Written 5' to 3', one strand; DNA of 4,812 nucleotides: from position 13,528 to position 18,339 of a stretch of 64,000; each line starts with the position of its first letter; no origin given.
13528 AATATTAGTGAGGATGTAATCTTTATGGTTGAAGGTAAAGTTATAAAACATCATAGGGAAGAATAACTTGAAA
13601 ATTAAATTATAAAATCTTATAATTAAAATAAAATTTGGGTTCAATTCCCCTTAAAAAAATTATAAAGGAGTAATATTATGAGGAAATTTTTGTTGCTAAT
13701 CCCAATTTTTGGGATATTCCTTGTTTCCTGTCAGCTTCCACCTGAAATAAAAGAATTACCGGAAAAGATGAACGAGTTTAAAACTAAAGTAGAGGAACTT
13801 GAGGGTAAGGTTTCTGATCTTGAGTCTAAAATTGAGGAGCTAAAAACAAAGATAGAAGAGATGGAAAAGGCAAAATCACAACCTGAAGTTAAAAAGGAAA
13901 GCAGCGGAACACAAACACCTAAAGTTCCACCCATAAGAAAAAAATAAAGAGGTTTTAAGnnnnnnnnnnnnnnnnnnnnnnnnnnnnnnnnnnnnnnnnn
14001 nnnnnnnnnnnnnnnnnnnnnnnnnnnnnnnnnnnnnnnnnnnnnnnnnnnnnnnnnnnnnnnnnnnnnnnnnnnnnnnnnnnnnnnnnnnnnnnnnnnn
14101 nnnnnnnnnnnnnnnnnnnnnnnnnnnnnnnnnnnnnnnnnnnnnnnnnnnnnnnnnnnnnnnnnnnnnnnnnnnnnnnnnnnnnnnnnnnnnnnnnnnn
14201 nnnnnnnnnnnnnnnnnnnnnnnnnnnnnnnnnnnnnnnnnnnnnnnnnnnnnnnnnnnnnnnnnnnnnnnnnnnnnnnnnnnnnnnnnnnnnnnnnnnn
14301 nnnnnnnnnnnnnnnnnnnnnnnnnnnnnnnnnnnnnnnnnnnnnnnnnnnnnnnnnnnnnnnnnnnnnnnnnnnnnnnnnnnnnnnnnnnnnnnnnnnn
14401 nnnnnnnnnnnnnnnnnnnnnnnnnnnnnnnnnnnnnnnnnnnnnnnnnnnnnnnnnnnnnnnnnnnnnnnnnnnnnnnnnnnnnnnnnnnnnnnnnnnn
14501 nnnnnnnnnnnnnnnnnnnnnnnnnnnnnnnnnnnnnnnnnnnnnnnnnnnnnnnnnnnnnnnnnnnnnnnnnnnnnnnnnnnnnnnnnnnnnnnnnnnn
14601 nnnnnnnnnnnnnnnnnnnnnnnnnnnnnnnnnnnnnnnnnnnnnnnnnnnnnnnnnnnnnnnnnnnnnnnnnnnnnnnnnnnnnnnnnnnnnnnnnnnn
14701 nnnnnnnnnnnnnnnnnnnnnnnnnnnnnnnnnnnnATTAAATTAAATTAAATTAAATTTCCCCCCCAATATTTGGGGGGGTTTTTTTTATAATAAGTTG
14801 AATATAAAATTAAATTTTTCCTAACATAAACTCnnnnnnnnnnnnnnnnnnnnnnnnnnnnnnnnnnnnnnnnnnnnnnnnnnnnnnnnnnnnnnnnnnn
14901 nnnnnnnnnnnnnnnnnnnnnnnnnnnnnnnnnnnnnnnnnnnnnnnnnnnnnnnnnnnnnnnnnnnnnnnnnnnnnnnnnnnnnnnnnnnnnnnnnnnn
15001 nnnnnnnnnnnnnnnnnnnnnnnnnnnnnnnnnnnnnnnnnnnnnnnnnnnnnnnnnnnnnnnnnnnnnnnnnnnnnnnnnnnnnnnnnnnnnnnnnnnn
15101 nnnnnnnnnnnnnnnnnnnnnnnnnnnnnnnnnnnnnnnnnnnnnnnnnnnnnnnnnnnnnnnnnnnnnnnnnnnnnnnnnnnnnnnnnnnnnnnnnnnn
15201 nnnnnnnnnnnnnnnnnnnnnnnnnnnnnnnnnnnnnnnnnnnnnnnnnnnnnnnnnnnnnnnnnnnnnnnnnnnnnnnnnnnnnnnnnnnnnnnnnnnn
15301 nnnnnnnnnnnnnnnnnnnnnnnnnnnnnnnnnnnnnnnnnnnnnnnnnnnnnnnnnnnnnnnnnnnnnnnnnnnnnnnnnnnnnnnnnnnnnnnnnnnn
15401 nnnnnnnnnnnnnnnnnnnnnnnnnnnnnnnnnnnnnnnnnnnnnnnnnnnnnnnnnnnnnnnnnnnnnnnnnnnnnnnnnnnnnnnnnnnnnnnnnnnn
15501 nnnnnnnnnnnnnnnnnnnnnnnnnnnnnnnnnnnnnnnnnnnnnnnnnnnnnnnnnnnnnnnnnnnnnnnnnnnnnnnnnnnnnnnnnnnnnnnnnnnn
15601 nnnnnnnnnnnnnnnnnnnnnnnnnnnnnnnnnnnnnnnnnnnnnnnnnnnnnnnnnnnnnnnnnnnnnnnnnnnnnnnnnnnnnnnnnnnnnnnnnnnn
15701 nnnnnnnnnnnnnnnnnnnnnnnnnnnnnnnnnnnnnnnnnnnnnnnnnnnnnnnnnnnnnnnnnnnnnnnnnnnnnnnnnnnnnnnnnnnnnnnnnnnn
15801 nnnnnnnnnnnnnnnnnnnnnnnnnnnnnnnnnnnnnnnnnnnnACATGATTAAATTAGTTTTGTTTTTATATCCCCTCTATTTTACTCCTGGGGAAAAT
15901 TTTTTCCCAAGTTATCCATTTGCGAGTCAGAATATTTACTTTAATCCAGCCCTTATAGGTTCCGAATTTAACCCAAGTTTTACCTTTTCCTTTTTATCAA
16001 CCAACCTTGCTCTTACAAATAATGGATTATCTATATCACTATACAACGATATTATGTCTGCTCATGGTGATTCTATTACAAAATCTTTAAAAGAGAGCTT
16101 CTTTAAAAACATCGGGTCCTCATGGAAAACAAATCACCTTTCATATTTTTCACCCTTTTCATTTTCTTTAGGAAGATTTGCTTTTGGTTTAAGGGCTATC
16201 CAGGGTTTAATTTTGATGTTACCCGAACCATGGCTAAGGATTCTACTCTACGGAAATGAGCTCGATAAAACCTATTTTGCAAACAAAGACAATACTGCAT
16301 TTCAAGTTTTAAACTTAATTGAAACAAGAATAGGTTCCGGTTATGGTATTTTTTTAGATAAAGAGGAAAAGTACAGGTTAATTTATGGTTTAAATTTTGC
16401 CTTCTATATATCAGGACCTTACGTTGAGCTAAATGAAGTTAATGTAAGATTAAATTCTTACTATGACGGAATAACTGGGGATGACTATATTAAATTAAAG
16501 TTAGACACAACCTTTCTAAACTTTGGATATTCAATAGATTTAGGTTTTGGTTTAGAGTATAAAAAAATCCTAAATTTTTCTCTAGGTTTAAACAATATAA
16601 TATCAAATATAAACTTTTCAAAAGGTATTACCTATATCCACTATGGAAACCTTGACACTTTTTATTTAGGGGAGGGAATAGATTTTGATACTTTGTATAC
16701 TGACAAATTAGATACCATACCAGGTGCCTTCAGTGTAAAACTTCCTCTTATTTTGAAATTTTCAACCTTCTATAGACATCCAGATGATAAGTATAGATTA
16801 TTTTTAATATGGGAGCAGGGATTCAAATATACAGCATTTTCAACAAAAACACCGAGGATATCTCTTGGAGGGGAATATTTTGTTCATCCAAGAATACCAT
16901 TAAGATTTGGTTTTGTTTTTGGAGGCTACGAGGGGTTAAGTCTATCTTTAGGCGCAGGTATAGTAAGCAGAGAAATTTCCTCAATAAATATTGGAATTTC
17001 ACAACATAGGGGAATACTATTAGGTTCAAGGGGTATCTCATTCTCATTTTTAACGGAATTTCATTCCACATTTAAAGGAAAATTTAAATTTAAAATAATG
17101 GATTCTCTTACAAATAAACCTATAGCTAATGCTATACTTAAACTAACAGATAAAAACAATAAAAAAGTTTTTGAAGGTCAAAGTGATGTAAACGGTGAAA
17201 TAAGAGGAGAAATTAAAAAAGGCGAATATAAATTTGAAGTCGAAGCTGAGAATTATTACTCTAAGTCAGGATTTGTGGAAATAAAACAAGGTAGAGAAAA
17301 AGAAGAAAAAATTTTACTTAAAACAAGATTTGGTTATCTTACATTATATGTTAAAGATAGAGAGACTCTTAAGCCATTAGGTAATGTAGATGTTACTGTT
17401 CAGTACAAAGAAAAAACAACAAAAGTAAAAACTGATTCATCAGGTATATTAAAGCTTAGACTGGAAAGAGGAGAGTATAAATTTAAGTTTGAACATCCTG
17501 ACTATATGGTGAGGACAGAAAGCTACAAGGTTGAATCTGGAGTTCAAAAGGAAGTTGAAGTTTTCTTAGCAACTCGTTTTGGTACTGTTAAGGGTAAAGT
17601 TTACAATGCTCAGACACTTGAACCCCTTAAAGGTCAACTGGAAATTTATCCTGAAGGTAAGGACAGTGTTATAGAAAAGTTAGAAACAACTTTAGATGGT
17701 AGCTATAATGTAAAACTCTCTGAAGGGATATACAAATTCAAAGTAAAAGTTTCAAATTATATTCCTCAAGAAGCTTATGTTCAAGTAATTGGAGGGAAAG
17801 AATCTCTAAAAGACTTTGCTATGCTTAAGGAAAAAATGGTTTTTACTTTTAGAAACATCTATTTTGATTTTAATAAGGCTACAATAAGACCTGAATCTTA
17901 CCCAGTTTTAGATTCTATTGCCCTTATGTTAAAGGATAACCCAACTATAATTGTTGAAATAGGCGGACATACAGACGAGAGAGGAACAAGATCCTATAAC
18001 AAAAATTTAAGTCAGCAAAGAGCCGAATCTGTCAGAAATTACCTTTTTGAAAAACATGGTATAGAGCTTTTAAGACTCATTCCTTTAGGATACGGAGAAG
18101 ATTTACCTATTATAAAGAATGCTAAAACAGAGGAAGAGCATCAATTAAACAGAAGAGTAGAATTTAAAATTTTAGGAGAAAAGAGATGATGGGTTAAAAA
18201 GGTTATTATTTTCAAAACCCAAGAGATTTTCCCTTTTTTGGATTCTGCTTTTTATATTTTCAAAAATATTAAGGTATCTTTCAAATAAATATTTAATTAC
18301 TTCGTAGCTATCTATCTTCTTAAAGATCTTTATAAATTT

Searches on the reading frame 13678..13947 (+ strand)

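Call 25: search_protein_families(library=pfam, proteins=[window:13678-13947:+])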
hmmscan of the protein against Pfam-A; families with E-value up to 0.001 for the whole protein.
window:13678-13947:+ (89 aa): 5 families
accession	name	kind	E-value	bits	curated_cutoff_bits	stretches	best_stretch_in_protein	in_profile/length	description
PF00261.25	Tropomyosin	-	2.6e-05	24.2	38.6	1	23-68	182-227/242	Tropomyosin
PF04012.17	PspA_IM30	-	4.6e-05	23.6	33.9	1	23-70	99-150/220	PspA/IM30 family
PF06810.17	Phage_scaffold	-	0.00055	20.4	35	1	24-67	43-86/170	Phage capsid assembly scaffolding protein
PF06825.17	HSBP1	-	0.00077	19.7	28.6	0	27-50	25-48/51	Heat shock factor binding protein 1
PF01920.25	Prefoldin_2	-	0.00086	19.7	27.6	0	14-62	54-102/106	Prefoldin subunit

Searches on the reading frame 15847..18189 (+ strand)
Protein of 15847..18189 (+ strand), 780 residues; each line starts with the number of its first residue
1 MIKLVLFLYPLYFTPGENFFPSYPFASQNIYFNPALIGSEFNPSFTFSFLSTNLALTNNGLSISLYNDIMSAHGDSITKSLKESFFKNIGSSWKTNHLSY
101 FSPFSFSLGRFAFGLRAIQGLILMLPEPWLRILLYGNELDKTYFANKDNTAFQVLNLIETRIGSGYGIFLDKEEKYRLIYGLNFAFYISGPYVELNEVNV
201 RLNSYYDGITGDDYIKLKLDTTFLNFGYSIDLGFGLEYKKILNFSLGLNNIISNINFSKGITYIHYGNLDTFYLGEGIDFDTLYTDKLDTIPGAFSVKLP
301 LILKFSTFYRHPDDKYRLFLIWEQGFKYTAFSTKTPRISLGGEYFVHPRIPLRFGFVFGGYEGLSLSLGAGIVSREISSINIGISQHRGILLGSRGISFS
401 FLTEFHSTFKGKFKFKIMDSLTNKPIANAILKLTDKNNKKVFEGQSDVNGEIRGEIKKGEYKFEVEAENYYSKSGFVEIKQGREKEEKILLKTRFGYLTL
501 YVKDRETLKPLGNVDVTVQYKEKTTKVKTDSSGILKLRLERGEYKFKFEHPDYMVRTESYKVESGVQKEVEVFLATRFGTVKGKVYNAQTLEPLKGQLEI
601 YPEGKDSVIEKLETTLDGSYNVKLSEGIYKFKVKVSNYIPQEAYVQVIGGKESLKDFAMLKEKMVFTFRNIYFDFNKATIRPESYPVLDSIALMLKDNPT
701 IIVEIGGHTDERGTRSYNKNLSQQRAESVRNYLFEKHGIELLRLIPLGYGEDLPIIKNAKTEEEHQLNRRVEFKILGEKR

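Call 52: search_protein_families(library=pfam, proteins=[window:15847-18189:+], max_evalue=0.00001)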
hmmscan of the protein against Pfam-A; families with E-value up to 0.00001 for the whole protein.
window:15847-18189:+ (780 aa): 5 families
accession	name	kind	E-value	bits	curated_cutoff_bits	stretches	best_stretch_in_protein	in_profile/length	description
PF00691.25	OmpA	-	2.2e-21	76.5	27.2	1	672-764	1-94/98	OmpA family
PF13620.12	CarboxypepD_reg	-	9.7e-17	61.5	32.3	0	501-572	5-79/82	Carboxypeptidase regulatory-like domain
PF13715.12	CarbopepD_reg_2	-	1.4e-11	44.7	32.2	0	502-575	5-77/88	CarboxypepD_reg-like domain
PF17802.7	SpaA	-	3.9e-07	30.6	23.1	0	411-472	1-66/91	Prealbumin-like fold domain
PF11974.14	bMG3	-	6.4e-06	26.5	34.9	0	422-455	24-57/103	Bacterial alpha-2-macroglobulin MG3 domain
